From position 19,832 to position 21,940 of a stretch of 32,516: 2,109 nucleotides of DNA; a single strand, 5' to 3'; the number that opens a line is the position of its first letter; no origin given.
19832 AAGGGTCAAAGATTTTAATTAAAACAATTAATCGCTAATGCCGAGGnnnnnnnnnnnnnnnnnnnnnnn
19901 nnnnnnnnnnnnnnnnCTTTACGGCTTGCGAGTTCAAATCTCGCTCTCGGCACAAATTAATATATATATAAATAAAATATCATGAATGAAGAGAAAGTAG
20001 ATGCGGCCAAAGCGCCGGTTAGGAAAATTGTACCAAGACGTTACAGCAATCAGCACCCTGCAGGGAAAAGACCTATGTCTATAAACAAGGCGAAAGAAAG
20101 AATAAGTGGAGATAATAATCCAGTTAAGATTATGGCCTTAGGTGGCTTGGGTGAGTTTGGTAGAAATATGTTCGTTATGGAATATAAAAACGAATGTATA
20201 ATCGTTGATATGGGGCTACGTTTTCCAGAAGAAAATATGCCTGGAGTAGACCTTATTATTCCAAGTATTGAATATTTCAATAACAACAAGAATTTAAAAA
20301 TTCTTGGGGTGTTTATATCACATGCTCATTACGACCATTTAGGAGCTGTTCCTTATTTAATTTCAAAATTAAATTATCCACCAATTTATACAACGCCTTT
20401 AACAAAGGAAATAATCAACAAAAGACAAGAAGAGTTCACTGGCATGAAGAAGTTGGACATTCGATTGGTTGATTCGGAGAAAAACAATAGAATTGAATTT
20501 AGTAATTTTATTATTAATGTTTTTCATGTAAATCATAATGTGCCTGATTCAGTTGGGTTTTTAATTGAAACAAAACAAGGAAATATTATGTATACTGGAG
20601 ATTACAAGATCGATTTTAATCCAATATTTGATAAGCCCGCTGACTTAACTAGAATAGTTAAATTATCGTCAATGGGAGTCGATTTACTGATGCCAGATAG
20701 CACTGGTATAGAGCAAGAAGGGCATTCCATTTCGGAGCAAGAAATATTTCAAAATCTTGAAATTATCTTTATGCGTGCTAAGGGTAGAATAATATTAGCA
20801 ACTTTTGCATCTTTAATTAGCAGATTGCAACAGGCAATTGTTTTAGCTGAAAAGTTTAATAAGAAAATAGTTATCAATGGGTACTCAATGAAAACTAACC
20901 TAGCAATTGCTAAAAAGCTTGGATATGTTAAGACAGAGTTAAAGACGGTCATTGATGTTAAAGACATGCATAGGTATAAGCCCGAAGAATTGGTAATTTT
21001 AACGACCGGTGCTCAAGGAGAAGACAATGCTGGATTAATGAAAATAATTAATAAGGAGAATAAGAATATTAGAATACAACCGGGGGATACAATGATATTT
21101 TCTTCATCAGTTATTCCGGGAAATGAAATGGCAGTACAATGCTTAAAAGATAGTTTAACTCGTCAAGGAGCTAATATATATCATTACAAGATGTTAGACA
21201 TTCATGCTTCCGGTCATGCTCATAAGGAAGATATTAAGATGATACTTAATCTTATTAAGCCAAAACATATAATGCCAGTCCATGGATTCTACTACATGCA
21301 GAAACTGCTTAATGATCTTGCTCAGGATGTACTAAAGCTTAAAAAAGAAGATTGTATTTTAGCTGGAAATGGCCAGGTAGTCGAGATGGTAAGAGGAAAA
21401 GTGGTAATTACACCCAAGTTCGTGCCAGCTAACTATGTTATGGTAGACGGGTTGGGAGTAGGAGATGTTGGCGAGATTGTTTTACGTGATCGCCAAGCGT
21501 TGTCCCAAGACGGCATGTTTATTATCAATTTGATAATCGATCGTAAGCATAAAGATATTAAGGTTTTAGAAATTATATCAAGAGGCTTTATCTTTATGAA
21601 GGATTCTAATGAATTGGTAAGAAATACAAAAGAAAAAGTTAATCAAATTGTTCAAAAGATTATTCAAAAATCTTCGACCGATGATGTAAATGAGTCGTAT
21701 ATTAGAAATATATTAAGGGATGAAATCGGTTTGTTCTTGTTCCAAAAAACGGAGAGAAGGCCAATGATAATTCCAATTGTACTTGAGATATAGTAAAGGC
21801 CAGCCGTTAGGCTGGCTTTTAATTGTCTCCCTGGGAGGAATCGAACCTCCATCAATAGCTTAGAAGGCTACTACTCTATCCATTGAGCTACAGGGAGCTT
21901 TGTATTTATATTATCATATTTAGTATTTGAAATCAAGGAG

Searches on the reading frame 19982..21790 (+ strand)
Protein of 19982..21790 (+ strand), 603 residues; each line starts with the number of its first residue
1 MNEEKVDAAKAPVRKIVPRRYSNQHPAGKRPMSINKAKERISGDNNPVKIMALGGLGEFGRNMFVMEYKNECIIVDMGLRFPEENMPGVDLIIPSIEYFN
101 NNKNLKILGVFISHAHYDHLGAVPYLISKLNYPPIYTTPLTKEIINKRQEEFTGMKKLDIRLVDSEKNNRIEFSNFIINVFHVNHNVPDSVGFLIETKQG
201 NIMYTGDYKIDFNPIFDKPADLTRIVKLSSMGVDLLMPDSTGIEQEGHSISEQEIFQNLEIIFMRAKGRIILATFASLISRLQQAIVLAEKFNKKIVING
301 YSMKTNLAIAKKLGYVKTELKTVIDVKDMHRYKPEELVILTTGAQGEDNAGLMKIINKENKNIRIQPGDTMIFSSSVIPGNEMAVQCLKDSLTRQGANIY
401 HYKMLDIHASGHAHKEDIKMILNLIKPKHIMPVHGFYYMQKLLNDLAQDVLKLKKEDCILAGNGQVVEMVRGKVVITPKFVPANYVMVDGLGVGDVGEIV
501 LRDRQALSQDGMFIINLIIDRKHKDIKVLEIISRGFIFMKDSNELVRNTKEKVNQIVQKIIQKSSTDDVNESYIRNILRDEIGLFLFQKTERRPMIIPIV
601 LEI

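Call 10: find_encoding_contigs(protein=window:19982-21790:+, flank=10000, max_places=6)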
Protein window:19982-21790:+ (603 aa): no gene with exactly this product is on record in the collection.

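Call 11: find_related_loci(query=window:19982-21790:+, collection=genome_contigs, flank=10000)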
Query window:19982-21790:+ (603 aa) in genome_contigs; peptide patterns used: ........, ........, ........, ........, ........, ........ (x = any residue, [..] = any of these).
62 stretches matched a pattern; 7 encode a relative of the query (tblastn E <= 1e-3); 7 distinct loci.
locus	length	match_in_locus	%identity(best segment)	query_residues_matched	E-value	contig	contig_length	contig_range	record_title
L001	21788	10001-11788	83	8-603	0e+0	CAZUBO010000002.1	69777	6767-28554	MAG TPA_asm: uncultured Candidatus Saccharibacteria bacterium isolate binchicken_co115_42 genome assembly, contig: NODE_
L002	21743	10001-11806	87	1-603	0e+0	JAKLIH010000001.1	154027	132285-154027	MAG: Patescibacteria group bacterium isolate RA.bin82 RA.bin82_1, whole genome shotgun sequence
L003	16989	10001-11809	81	1-603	0e+0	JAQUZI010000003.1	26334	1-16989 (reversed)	MAG: Candidatus Paceibacterota bacterium isolate STD2_257 NODE_6530_length_26334_cov_18.171023_Sandtown_D2, whole genome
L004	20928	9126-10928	74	1-603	0e+0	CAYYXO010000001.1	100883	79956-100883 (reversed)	MAG TPA_asm: uncultured Candidatus Saccharibacteria bacterium isolate SRP241326_co3_327 genome assembly, contig: NODE_35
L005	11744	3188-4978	75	10-603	0e+0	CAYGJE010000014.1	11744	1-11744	MAG TPA_asm: uncultured Candidatus Saccharibacteria bacterium isolate ERP113451_co4_189 genome assembly, contig: NODE_35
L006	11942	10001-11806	85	1-603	0e+0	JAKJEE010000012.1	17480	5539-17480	MAG: Patescibacteria group bacterium isolate UR.bin204 UR_contig_8339, whole genome shotgun sequence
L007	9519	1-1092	82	240-603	0e+0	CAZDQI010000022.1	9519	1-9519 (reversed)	MAG TPA_asm: uncultured Candidatus Saccharibacteria bacterium isolate binchicken_co27_190 genome assembly, contig: NODE_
